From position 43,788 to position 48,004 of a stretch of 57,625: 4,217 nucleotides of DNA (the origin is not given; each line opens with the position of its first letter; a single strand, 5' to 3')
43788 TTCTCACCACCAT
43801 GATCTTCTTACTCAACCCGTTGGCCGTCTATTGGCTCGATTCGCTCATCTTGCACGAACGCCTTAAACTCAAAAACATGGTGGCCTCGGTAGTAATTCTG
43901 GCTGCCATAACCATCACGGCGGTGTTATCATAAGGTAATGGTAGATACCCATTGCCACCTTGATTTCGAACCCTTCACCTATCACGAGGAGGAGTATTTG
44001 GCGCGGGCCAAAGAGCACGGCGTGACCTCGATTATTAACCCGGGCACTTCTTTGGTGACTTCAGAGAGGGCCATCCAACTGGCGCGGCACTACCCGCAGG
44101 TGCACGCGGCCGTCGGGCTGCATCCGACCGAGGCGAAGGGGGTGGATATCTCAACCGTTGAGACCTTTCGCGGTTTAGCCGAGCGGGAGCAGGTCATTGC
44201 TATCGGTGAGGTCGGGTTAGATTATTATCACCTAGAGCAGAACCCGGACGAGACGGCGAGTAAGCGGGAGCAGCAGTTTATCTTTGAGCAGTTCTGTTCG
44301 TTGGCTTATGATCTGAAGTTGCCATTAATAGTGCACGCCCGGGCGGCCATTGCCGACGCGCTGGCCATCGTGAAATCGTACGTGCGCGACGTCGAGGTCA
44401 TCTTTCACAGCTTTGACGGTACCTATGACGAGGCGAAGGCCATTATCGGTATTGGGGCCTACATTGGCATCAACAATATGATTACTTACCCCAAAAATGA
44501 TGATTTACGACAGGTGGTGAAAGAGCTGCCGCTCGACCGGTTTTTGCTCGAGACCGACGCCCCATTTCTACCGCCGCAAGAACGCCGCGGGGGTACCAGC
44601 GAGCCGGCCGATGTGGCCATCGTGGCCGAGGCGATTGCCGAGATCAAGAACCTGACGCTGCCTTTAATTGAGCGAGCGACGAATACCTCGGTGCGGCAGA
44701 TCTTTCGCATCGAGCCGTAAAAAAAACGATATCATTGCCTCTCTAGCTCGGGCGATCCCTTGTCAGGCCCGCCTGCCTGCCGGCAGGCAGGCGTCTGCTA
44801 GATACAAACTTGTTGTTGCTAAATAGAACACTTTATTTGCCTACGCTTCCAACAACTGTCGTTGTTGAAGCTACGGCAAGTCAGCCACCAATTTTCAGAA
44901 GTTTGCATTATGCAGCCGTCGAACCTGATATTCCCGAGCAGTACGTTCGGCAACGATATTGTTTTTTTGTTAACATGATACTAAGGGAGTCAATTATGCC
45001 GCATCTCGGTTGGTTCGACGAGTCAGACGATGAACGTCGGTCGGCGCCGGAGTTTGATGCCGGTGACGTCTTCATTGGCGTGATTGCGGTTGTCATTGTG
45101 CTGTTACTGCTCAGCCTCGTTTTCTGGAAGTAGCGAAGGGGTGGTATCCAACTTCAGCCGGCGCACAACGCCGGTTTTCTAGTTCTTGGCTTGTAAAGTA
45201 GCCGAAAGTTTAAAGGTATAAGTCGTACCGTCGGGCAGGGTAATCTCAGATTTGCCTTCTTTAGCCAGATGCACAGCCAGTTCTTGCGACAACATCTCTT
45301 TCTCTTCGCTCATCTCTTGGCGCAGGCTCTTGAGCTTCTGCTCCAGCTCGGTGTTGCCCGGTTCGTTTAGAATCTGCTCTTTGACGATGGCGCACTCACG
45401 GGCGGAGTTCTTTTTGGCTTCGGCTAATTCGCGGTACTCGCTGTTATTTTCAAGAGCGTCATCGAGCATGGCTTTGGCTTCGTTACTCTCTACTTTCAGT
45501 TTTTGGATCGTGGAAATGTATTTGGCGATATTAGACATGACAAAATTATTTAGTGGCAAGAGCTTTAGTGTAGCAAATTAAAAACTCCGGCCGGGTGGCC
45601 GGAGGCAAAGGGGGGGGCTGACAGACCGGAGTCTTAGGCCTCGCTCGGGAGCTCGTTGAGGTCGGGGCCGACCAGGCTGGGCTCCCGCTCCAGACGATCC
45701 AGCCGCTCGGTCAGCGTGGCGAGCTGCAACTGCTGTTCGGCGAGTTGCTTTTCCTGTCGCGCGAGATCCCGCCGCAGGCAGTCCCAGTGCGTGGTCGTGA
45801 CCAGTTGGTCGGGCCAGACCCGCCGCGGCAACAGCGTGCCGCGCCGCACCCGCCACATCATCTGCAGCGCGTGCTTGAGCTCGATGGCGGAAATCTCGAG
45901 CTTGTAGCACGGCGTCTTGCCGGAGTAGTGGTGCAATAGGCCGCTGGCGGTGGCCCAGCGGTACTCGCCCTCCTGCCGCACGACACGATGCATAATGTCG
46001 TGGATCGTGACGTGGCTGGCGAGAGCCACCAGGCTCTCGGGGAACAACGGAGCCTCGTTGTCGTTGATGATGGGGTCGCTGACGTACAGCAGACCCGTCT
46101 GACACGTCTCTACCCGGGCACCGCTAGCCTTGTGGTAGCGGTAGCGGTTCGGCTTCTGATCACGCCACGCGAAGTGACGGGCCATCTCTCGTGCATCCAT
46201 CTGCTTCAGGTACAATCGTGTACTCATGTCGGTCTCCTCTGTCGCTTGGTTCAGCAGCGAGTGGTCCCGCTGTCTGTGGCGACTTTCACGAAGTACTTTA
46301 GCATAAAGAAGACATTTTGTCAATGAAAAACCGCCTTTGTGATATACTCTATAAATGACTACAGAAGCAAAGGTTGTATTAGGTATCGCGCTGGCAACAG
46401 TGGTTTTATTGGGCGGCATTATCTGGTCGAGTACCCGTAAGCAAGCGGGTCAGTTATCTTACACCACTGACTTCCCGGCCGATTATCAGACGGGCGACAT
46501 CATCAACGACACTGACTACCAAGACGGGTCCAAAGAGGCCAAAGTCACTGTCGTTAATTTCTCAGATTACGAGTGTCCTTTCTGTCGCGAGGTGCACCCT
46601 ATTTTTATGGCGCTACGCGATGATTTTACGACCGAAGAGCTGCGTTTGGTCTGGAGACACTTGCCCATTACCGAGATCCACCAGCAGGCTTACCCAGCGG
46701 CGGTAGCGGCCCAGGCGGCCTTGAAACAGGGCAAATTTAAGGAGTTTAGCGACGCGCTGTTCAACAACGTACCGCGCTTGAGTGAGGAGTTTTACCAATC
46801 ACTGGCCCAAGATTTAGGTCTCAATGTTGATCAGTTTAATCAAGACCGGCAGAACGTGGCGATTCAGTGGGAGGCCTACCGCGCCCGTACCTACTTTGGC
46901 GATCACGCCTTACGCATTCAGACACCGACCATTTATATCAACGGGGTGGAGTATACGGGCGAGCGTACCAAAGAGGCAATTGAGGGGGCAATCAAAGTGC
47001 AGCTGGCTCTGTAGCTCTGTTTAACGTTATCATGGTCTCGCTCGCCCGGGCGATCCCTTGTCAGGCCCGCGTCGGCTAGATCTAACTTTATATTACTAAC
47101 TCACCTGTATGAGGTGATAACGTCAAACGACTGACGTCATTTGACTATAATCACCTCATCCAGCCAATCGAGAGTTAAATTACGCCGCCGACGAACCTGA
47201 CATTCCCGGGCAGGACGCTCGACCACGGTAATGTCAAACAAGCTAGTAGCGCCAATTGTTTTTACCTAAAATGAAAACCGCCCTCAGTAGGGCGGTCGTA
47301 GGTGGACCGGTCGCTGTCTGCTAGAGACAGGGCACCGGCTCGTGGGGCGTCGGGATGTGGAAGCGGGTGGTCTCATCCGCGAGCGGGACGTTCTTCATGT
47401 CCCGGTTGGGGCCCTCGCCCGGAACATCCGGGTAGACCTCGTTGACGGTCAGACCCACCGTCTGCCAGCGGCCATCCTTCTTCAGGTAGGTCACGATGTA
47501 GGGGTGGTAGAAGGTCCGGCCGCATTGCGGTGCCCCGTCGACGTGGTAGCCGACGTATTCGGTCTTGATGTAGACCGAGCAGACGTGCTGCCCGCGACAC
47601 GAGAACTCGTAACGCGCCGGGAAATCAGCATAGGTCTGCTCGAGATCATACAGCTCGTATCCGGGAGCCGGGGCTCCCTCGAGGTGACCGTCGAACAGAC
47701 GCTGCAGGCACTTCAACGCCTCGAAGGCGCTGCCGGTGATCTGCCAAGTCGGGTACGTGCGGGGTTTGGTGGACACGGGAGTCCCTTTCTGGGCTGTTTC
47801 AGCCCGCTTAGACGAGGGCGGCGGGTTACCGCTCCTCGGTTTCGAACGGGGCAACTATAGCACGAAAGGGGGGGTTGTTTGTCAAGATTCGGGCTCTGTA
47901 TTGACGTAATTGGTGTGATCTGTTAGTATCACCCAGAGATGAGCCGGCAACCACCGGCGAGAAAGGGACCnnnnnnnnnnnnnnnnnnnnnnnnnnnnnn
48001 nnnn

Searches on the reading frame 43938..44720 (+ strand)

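Call 40: search_protein_families(library=pfam, proteins=[window:43938-44720:+], max_evalue=0.00001)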
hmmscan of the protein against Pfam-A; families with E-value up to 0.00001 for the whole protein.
window:43938-44720:+ (260 aa): 1 family
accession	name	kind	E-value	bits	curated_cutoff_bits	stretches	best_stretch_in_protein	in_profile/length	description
PF01026.27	TatD_DNase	-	4.6e-73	246.2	27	1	2-257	1-253/253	TatD related DNase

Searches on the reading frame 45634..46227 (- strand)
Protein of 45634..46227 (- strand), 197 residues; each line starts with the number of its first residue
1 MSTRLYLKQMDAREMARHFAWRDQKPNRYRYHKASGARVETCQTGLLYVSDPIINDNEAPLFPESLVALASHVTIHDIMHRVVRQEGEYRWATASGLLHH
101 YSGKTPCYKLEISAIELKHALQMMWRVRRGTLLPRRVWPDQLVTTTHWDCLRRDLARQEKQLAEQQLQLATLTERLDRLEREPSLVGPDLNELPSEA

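Call 62: find_related_loci(query=window:45634-46227:-, collection=viral_contigs, flank=5000)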
Query window:45634-46227:- (197 aa) in viral_contigs; peptide patterns used: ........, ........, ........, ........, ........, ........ (x = any residue, [..] = any of these).
24 stretches matched a pattern, but none encodes a relative of the query by tblastn (E <= 1e-3).

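Call 82: search_protein_families(library=ncbifam, proteins=[window:45634-46227:-], max_evalue=0.01)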
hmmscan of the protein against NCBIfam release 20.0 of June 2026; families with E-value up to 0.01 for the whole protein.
window:45634-46227:- (197 aa): 0 families

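Call 84: search_protein_representatives(protein=window:45634-46227:-)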
Query: 197 residues. Proteins with E-value up to 0.001 (for the whole library): 4; up to 1e-10: 1; up to 1e-30: 1. The best 4 are listed.
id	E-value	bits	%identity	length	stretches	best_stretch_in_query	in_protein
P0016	4.7e-124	427.6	100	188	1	10-197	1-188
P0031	5.3e-08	49.0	30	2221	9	72-94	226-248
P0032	5.6e-05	39.1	30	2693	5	85-172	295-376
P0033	2.7e-04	36.9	36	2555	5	68-98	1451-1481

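Call 87: search_protein_families(library=phrogs, proteins=[window:45634-46227:-], max_evalue=0.01)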
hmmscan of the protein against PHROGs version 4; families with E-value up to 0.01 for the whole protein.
window:45634-46227:- (197 aa): 0 families

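Call 88: search_protein_families(library=padloc, proteins=[window:45634-46227:-], max_evalue=0.01)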
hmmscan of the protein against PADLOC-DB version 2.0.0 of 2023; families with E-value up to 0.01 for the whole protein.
window:45634-46227:- (197 aa): 0 families

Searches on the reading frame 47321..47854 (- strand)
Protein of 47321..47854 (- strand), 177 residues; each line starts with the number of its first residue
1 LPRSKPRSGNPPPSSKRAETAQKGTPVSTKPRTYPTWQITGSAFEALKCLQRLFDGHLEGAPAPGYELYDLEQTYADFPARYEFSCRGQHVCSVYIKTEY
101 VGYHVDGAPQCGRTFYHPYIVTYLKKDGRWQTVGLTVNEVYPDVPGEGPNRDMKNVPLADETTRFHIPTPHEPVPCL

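Call 6: search_protein_families(library=pfam, proteins=[window:47321-47854:-], max_evalue=0.01)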
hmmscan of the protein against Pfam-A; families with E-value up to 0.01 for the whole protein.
window:47321-47854:- (177 aa): 0 families

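Call 51: list_cluster_members(proteins=[window:47321-47854:-, window:45634-46227:-, window:29015-29635:+, window:39201-39635:-, window:24885-25634:-, window:37779-38789:-, window:16659-17210:+, window:17200-17718:+, window:11379-13589:-, window:38942-39163:-])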
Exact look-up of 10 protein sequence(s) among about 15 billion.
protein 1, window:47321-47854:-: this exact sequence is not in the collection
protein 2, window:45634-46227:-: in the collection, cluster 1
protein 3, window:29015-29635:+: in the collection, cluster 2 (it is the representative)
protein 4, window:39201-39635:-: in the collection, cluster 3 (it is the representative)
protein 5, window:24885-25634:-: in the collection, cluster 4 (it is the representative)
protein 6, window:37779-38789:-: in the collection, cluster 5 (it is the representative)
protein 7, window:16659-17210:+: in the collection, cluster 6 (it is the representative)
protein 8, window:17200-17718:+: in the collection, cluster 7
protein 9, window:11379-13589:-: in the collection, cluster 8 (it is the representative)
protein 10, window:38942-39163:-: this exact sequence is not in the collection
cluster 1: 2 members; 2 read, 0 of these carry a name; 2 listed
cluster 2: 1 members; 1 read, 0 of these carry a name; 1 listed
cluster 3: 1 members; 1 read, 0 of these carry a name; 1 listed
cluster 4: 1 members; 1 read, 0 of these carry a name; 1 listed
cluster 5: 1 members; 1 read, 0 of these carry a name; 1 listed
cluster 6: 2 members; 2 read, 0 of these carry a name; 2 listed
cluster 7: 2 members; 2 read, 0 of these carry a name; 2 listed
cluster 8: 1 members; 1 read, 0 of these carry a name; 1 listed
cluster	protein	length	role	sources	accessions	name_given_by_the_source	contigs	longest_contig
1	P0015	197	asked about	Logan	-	-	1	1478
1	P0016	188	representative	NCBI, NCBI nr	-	-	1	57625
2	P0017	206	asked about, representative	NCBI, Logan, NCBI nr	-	-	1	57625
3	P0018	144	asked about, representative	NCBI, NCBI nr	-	-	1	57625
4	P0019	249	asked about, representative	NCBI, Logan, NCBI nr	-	-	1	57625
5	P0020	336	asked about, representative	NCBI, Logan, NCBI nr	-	-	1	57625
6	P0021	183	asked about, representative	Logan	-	-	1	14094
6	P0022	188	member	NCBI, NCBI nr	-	-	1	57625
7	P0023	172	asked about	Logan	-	-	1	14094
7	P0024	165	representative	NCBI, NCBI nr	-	-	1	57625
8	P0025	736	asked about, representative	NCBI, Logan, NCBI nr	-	-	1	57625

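Call 63: find_related_loci(query=window:47321-47776:-, collection=viral_contigs, flank=5000)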
Query window:47321-47776:- (151 aa) in viral_contigs; peptide patterns used: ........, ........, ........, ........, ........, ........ (x = any residue, [..] = any of these).
9 stretches matched a pattern, but none encodes a relative of the query by tblastn (E <= 1e-3).

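Call 82: search_protein_families(library=ncbifam, proteins=[window:47321-47854:-], max_evalue=0.01)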
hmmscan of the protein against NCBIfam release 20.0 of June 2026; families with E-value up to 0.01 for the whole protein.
window:47321-47854:- (177 aa): 0 families

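Call 87: search_protein_families(library=phrogs, proteins=[window:47321-47854:-], max_evalue=0.01)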
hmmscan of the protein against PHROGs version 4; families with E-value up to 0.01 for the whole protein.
window:47321-47854:- (177 aa): 0 families

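Call 88: search_protein_families(library=padloc, proteins=[window:47321-47854:-], max_evalue=0.01)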
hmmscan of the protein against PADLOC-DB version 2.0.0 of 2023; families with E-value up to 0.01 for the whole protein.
window:47321-47854:- (177 aa): 0 families

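Call 118: predict_structure(alignment_id=A4)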
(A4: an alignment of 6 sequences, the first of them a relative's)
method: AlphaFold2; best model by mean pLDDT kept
length: 736 residues; sequences in the alignment: 6
mean_pLDDT: 40.6   pTM: 0.35
mean pLDDT of the five models: 40.6, 38.7, 38.6, 38.5, 35.7
residues with pLDDT >= 90: 0; 70-90: 114; 50-70: 119; < 50: 503
segments of 3 or more residues with pLDDT < 50: 1-44, 56-59, 71-73, 126-149, 162-164, 259-301, 309-311, 331-382, 410-736
pLDDT, mean of each block of 10 residues (from residue 1): 33 29 24 24 57 57 71 62 65 66 73 73 51 30 37 77 57 76 71 69 82 71 77 79 79 61 32 32 34 34 53 56 61 33 27 31 30 26 55 68 62 32 21 21 21 23 23 25 24 25 30 26 33 32 23 22 30 26 22 21 20 24 20 20 27 24 22 22 23 24 29 25 27 25
secondary structure, 60 per line:
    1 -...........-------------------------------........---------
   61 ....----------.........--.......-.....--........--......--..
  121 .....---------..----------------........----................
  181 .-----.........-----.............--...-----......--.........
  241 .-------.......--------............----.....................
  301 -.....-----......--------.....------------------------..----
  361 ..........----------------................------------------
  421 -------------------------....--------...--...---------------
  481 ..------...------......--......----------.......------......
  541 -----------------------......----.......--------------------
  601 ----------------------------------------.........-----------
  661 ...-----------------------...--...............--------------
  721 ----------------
elements in order (helices of 4 or more, strands of 3 or more residues): H2-12 E44-51 E61-64 E75-83 E86-92 E94-98 E101-105 H111-116 E119-125 E153-160 H165-181 E187-195 H201-213 E224-229 H232-241 E249-255 H264-275 H280-300 H302-306 H312-317 E326-330 H361-370 H387-402 H446-449 E458-460 E463-465 E489-491 H498-503 E506-511 H522-528 E535-540 E564-569 E574-580 H641-649 H692-706
